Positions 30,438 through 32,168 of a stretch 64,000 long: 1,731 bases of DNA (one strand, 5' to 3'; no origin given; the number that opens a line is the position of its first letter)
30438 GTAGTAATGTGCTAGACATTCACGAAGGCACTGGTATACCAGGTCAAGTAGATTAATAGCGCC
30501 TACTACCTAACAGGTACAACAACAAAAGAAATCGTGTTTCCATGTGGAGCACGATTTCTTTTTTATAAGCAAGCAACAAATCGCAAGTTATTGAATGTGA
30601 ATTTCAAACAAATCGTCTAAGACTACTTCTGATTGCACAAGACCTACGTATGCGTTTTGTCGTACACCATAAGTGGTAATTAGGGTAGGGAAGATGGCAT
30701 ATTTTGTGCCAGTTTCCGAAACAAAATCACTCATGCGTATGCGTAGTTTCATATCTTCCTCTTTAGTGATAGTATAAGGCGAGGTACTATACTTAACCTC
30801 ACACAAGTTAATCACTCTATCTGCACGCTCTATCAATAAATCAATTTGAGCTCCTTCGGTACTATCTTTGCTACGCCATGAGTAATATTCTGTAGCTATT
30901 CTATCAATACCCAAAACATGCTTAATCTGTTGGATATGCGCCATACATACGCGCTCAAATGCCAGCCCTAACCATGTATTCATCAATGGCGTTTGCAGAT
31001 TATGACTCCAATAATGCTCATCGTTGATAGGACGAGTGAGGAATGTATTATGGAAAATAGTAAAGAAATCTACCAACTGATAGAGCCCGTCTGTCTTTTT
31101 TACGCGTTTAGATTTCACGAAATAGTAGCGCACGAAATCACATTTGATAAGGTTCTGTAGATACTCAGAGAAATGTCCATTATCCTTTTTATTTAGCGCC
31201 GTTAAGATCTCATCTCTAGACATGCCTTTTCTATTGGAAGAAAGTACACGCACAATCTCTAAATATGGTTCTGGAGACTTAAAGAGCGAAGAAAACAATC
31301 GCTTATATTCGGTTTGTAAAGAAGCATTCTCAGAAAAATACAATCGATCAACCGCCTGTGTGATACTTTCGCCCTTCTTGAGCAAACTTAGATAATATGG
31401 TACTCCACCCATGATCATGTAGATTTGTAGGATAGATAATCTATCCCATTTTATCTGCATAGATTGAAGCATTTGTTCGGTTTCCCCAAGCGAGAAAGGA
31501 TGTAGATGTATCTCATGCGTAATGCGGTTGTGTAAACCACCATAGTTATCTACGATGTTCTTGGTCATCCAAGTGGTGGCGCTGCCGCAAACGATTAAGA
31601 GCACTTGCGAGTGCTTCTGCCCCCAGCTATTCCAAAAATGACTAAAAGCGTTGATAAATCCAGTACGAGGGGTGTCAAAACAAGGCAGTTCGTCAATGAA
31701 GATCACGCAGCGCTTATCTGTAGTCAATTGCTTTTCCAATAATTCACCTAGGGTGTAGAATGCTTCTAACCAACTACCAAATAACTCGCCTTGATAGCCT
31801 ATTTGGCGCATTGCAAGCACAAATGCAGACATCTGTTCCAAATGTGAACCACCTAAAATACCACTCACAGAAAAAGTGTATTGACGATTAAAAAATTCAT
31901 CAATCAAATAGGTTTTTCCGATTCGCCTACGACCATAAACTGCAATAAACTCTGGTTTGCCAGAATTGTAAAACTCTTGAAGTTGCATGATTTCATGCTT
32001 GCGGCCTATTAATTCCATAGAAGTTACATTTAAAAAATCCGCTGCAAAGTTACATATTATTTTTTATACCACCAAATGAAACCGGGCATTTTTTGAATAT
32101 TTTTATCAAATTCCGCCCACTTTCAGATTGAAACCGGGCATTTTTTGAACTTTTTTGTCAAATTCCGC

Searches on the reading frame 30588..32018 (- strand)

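Call 8: search_protein_families(library=pfam, proteins=[window:30588-32018:-], max_evalue=0.01)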
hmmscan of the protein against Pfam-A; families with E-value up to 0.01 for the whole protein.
window:30588-32018:- (476 aa): 6 families
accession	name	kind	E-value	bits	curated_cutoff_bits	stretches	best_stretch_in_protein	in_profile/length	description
PF01637.24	ATPase_2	-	2.3e-15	57.4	33.2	1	6-212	4-224/225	ATPase domain predominantly from Archaea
PF13173.12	AAA_14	-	2.6e-07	31.1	27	1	23-179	3-127/129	AAA domain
PF13191.12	AAA_16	-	9.7e-06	26.6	32.6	1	2-46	1-48/167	AAA ATPase domain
PF13635.12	DUF4143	-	0.00031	21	28.1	1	341-411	104-160/160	Domain of unknown function (DUF4143)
PF13401.12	AAA_22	-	0.0021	18.8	27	1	23-145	6-122/130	AAA domain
PF03008.20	DUF234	-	0.0025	18.6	22.5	1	339-412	22-91/100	Archaea bacterial proteins of unknown function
